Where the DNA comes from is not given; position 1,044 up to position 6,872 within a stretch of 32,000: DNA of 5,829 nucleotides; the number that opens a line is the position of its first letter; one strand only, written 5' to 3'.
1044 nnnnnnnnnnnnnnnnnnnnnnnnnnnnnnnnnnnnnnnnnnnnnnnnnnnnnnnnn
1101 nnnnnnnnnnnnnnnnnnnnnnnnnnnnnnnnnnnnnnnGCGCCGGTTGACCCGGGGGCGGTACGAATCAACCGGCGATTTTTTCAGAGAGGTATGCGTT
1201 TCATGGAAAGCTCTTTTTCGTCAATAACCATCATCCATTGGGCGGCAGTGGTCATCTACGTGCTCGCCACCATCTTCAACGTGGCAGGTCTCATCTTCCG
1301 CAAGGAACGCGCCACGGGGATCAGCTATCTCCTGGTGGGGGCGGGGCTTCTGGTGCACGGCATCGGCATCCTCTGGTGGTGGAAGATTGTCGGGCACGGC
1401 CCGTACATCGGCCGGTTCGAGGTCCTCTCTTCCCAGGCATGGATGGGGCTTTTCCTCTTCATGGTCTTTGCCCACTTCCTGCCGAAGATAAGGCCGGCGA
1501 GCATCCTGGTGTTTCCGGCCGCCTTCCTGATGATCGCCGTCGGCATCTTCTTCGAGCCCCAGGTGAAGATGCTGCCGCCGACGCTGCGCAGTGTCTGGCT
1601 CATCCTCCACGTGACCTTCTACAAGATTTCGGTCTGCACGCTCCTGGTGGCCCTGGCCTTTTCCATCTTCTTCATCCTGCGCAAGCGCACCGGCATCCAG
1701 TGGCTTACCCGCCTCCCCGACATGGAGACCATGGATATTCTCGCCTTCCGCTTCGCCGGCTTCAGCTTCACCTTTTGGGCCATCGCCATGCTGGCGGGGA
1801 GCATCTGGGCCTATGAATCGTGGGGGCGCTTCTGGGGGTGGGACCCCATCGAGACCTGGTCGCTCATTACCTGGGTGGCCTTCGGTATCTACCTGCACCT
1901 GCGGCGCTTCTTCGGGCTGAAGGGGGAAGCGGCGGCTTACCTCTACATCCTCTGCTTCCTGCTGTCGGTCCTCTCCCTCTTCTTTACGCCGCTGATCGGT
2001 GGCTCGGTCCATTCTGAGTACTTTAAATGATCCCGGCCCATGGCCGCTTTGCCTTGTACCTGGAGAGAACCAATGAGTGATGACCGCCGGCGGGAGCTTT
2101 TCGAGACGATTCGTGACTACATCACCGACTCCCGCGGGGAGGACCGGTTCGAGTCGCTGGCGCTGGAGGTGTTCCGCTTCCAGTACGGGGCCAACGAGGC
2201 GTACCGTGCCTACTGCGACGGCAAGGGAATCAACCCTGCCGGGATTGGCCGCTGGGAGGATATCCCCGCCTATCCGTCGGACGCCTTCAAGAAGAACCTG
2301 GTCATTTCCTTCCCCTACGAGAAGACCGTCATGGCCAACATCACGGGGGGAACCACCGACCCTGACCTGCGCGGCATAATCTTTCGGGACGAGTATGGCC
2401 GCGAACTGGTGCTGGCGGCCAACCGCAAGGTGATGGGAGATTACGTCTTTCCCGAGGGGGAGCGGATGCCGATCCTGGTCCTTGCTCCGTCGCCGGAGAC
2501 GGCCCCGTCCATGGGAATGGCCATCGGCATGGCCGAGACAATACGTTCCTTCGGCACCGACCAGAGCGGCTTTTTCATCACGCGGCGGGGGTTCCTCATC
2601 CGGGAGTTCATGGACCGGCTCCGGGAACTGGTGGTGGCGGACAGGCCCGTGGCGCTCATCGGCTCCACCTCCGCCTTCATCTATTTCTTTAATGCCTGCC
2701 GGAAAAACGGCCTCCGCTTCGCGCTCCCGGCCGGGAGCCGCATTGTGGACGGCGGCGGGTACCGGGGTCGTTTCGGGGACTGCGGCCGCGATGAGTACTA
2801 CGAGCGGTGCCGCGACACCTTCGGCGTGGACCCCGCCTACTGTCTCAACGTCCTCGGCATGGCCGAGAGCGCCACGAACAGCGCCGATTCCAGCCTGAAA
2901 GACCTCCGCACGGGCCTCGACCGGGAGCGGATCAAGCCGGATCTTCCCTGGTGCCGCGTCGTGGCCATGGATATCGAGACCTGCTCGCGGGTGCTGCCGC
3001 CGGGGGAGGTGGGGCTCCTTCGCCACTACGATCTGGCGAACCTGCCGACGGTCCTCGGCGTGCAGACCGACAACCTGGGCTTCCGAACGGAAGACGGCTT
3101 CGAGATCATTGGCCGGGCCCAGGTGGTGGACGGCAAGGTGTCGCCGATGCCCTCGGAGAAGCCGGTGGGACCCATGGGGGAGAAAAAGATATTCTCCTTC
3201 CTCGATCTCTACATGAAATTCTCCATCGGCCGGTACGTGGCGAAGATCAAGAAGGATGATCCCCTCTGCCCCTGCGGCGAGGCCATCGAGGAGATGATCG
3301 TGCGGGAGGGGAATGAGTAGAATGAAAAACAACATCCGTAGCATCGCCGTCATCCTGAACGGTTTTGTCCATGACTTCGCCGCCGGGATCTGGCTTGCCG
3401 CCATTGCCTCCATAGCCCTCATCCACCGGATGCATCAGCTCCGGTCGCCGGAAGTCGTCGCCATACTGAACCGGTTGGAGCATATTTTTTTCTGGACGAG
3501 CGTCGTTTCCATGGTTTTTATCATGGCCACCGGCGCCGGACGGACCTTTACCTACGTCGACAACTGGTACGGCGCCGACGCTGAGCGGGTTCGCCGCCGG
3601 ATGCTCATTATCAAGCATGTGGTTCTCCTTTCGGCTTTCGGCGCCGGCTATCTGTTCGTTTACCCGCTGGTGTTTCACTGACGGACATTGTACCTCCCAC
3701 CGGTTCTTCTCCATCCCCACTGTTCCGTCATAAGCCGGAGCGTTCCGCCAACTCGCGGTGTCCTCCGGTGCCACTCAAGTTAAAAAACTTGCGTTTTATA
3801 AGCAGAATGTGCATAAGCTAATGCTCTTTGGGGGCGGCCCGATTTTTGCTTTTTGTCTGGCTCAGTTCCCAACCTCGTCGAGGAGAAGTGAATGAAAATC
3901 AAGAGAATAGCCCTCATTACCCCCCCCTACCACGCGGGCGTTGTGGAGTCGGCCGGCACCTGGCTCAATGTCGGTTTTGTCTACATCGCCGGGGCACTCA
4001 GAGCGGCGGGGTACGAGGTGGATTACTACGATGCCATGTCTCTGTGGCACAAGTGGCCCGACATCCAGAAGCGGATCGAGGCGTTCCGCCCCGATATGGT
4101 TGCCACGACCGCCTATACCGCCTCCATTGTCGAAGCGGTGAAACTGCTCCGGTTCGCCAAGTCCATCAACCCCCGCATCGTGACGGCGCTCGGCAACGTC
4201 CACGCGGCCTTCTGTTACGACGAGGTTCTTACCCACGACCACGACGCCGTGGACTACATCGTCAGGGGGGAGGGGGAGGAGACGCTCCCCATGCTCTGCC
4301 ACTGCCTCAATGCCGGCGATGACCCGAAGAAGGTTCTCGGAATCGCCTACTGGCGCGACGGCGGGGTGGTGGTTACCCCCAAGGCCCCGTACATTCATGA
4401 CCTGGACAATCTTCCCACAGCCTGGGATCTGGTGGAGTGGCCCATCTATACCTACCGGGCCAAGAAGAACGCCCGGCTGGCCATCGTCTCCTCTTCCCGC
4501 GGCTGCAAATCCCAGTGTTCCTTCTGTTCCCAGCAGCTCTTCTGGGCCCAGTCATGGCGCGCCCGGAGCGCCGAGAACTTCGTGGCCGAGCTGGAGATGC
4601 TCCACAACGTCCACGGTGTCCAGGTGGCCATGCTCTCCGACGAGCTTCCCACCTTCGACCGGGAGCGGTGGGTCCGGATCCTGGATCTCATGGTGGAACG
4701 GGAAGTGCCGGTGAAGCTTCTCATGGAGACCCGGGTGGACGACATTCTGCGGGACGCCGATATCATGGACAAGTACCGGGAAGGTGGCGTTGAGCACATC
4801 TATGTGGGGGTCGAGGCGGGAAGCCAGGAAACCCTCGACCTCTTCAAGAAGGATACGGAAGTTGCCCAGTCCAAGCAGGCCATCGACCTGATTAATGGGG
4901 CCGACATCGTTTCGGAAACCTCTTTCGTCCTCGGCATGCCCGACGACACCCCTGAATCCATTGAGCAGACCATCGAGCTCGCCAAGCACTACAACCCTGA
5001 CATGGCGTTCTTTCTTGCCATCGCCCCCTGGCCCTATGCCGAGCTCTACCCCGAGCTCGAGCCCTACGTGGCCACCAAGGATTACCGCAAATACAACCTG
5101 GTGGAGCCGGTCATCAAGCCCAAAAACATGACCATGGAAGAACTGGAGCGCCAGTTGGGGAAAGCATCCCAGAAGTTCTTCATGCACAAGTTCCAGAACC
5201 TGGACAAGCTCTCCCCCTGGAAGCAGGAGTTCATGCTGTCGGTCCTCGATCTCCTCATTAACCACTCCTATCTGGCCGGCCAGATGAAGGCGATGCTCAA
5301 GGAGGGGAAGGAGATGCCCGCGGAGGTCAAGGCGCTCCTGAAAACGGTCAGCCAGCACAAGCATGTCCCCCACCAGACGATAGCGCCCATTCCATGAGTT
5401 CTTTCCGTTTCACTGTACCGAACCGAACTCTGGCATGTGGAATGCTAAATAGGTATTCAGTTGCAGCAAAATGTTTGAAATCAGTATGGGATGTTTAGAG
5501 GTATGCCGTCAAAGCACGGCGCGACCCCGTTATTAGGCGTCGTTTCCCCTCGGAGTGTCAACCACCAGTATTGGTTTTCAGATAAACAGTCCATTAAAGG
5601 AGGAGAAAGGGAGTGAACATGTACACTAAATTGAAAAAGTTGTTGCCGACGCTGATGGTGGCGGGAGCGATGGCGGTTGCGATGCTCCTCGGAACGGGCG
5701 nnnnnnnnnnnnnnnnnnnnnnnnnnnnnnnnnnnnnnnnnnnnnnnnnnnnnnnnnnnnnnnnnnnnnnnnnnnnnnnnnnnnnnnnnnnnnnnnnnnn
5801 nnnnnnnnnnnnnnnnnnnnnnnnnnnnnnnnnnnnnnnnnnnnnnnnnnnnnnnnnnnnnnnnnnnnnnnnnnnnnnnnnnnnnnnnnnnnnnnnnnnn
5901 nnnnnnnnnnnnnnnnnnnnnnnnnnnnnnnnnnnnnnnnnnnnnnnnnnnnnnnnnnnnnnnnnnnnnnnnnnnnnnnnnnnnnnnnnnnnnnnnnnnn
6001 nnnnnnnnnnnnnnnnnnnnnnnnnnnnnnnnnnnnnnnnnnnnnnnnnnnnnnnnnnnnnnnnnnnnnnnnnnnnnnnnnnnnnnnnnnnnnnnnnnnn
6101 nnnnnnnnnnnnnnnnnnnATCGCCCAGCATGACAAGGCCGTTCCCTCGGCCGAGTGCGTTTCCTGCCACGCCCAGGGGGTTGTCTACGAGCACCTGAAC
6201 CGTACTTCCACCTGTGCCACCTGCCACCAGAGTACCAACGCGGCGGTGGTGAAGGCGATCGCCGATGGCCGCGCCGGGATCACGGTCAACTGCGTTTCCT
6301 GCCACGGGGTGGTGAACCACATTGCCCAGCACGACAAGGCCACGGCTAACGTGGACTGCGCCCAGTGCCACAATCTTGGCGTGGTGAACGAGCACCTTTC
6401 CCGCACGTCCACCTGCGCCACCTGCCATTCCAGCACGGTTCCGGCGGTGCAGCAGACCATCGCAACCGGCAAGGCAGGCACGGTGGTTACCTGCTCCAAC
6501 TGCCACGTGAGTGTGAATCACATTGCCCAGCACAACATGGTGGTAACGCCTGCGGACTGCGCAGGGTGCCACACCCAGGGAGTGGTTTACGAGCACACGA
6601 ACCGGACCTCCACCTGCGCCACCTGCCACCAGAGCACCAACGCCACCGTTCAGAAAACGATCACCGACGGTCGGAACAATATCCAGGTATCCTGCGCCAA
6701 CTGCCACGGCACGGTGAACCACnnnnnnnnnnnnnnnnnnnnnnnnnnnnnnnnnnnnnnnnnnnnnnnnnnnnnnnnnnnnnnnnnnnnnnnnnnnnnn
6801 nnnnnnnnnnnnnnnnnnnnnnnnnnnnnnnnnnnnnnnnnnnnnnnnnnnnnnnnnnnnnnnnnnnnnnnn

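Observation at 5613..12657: Tandem duplication of a two-gene multiheme cytochrome cassette with no porin or anchor partner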

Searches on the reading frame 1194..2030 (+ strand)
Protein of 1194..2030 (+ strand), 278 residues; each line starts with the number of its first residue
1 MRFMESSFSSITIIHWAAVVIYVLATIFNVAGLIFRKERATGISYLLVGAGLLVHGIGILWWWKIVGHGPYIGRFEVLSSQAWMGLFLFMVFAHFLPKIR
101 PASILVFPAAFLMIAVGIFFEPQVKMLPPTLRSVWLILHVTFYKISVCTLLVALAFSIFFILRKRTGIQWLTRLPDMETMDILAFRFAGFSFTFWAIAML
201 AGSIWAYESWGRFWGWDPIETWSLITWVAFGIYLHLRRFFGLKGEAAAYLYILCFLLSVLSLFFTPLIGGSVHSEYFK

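Call 30: search_protein_families(library=pfam, proteins=[window:1194-2030:+], max_evalue=0.0001)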
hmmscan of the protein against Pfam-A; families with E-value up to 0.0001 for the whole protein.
window:1194-2030:+ (278 aa): 1 family
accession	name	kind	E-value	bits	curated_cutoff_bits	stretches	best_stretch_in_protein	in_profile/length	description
PF01578.25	Cytochrom_C_asm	-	1.7e-34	119.8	29.9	1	78-269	8-208/212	Cytochrome C assembly protein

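Call 62: search_protein_families(library=ncbifam, proteins=[window:1194-2030:+], max_evalue=0.001)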
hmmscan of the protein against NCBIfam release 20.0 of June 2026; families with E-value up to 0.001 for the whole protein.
window:1194-2030:+ (278 aa): 3 families
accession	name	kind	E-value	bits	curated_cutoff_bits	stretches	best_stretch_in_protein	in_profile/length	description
TIGR03144.1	cytochr_II_ccsB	equivalog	3.5e-41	141.6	187.6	1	50-274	4-250/252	c-type cytochrome biogenesis protein CcsB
TIGR01191.1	ccmC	subfamily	0.00015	21.7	186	1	155-257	23-122/184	heme ABC transporter permease CcmC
NF007691.0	PRK10369.1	subfamily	0.00017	20.5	394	1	105-265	131-292/573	heme lyase NrfEFG subunit NrfE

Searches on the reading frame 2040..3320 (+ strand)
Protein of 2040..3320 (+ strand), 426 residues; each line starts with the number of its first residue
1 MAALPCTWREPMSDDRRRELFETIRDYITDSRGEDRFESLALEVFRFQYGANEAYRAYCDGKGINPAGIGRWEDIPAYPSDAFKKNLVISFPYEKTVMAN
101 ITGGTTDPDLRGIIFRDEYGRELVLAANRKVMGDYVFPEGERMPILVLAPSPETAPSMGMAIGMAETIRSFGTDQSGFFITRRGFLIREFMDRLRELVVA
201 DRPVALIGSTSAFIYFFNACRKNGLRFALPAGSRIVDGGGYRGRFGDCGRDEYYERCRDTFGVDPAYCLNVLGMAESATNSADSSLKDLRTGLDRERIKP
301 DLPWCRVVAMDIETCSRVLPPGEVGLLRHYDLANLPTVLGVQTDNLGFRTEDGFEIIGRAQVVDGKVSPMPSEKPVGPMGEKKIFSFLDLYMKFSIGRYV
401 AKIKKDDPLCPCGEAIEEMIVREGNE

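Call 30: search_protein_families(library=pfam, proteins=[window:2040-3320:+], max_evalue=0.0001)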
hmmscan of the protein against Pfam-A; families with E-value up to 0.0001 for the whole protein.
window:2040-3320:+ (426 aa): 1 family
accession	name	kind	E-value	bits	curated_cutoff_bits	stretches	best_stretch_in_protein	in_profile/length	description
PF04443.18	LuxE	-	8.6e-19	68.1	24.9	1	36-351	37-356/391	Acyl-protein synthetase, LuxE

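Call 62: search_protein_families(library=ncbifam, proteins=[window:2040-3320:+], max_evalue=0.001)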
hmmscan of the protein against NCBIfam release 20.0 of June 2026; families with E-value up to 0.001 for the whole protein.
window:2040-3320:+ (426 aa): 1 family
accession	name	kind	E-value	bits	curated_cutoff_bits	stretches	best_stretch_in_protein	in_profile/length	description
NF052244.1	LCFA_lig_LuxE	equivalog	4e-10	39.2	550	1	38-348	34-329/367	long-chain-fatty-acid--protein ligase LuxE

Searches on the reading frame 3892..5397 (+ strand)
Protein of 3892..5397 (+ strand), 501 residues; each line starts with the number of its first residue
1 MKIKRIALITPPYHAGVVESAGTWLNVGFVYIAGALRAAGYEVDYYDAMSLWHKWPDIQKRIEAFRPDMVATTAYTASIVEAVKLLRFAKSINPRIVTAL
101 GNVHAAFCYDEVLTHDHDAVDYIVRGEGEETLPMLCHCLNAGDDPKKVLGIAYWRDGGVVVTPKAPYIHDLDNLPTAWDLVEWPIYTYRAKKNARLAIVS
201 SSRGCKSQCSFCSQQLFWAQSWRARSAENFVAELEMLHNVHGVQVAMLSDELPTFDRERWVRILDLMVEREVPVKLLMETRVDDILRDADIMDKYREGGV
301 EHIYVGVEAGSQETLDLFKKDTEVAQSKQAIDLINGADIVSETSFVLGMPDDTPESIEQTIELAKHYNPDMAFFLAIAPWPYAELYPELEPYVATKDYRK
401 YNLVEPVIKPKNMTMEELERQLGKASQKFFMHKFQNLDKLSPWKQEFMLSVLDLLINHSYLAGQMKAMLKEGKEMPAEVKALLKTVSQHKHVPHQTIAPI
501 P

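Call 30: search_protein_families(library=pfam, proteins=[window:3892-5397:+], max_evalue=0.0001)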
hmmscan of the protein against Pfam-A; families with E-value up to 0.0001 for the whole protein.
window:3892-5397:+ (501 aa): 2 families
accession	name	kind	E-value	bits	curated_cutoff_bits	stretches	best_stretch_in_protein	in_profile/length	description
PF02310.24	B12-binding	-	3.1e-28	98.5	32.1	1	14-133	2-118/121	B12 binding domain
PF04055.27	Radical_SAM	-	1.2e-18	68.3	29.5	1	200-364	2-166/166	Radical SAM superfamily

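Call 62: search_protein_families(library=ncbifam, proteins=[window:3892-5397:+], max_evalue=0.001)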
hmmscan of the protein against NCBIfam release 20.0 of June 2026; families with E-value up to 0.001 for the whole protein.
window:3892-5397:+ (501 aa): 27 families (the best 25 are shown)
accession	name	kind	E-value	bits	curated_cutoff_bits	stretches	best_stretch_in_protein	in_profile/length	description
TIGR02026.1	BchE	equivalog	3e-119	399.1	481.35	1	5-449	1-449/497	magnesium-protoporphyrin IX monomethyl ester anaerobic oxidative cyclase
TIGR04367.1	HpnR_B12_rSAM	equivalog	3.9e-45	154.3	650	1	27-431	23-414/490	hopanoid C-3 methylase HpnR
NF050148.1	rSAM_ApyD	equivalog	2.7e-36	125.2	750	1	28-363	27-362/645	RiPP biosynthesis radical SAM protein ApyD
TIGR03471.1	HpnJ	equivalog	6e-36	124.3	577.6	1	68-388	70-386/472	hopanoid biosynthesis associated radical SAM protein HpnJ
NF038361.1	rSAM_Sden_1168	equivalog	3.8e-33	114.9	575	1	26-376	85-461/560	Sden_1168 family B12-binding radical SAM P-methyltransferase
TIGR04479.1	bcpD_PhpK_rSAM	subfamily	2.5e-31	108.6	600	1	25-384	71-423/504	PhpK family radical SAM P-methyltransferase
TIGR03975.1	rSAM_ocin_1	subfamily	3e-30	105.3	281.85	1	58-365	120-428/606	RiPP maturation radical SAM C-methyltransferase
TIGR04385.1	B12_rSAM_cofa1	equivalog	9.8e-29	100.8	450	1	26-364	20-361/438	B12 lower ligand biosynthesis radical SAM protein BzaD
TIGR04072.2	rSAM_ladder_B12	equivalog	4.9e-27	94.6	360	1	27-368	19-350/443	lipid biosynthesis B12-binding/radical SAM protein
TIGR04014.1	B12_SAM_MJ_0865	equivalog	4.3e-24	85.1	360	1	59-385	31-354/434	methyl-coenzyme M reductase glutamine C-methyltransferase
TIGR04013.1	B12_SAM_MJ_1487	hypoth_equivalog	5.5e-24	84.7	251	2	62-239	38-194/382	TIGR04013 family B12-binding domain/radical SAM domain-containing protein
NF033712.0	B12_rSAM_KedN5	subfamily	8.3e-18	63.9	700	1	65-357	61-360/624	KedN5 family methylcobalamin-dependent radical SAM C-methyltransferase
TIGR04295.1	B12_rSAM_oligo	hypoth_equivalog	3.3e-17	62.3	400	1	25-338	24-332/422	TIGR04295 family B12-binding domain-containing radical SAM protein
TIGR04190.1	B12_SAM_Ta0216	equivalog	5.4e-15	55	500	1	26-309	37-333/554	TIGR04190 family B12-binding domain/radical SAM domain protein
NF033070.1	rSAM_AprD4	equivalog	3.1e-13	49.4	500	1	173-386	172-387/456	AprD4 family radical SAM diol-dehydratase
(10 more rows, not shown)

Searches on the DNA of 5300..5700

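Call 17: search_rna_families(source=window, start=5300, end=5700, threshold=evalue, max_evalue=10)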
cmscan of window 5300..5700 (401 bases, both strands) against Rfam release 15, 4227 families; matches with E-value up to 10: 0.
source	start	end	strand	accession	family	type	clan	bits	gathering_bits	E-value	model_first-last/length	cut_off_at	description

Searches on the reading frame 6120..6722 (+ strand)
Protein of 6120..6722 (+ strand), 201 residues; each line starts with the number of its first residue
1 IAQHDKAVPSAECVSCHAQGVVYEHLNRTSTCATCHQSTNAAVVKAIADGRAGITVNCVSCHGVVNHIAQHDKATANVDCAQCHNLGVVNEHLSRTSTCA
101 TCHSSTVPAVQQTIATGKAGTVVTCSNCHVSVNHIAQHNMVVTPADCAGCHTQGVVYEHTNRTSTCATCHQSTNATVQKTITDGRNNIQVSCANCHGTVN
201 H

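Call 83: search_solved_structures(query=window:6120-6722:+, max_evalue=10, show_alignments=1)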
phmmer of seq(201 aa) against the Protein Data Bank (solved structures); distinct sequences matched with E-value up to 10: 13.
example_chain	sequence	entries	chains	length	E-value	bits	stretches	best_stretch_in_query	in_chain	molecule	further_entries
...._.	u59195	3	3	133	0.0016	21.6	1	55-174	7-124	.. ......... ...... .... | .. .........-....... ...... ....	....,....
7qca_SBB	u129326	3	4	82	0.064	16.3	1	145-171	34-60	eS27 SBB | eS27 | 40S ribosomal protein S27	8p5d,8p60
6v0a_A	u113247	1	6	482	0.087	15.9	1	51-133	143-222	Nitrite reductase (cytochrome; ammonia-forming)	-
5ze8_A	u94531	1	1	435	0.26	14.4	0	17-66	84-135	cytochrome c552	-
7w2j_C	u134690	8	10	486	0.76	12.9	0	156-197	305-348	Fructose dehydrogenase cytochrome subunit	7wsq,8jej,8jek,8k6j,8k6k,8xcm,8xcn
9wt9_A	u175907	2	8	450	0.9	12.6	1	76-140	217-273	Cytochrome c,Multiheme cytochrome c selenoprotein mutant (MccSep U325A) | Cytochrome c,Multiheme cytochrome c selenoprotein (MccSep)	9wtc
9wt8_A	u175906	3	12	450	0.9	12.6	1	76-140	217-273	Cytochrome c,Multiheme cytochrome c selenoprotein (MccSep)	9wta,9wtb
9p9v_A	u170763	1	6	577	1.1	12.4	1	49-95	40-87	ATP-dependent clpX-like chaperone, mitochondrial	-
9ykx_A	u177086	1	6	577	1.1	12.4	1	49-95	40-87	ATP-dependent clpX-like chaperone, mitochondrial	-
4wjy_A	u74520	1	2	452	1.3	12.1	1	27-55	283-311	Cytochrome c-552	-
2rf7_A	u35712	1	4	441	1.5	11.8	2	154-188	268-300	Cytochrome c-552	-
1gu6_A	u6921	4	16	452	1.9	11.5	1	27-55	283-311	CYTOCHROME C552 | Cytochrome c-552 | Cytochrome c nitrite reductase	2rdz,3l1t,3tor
3ubr_A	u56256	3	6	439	8.4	9.5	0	30-44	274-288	Cytochrome c-552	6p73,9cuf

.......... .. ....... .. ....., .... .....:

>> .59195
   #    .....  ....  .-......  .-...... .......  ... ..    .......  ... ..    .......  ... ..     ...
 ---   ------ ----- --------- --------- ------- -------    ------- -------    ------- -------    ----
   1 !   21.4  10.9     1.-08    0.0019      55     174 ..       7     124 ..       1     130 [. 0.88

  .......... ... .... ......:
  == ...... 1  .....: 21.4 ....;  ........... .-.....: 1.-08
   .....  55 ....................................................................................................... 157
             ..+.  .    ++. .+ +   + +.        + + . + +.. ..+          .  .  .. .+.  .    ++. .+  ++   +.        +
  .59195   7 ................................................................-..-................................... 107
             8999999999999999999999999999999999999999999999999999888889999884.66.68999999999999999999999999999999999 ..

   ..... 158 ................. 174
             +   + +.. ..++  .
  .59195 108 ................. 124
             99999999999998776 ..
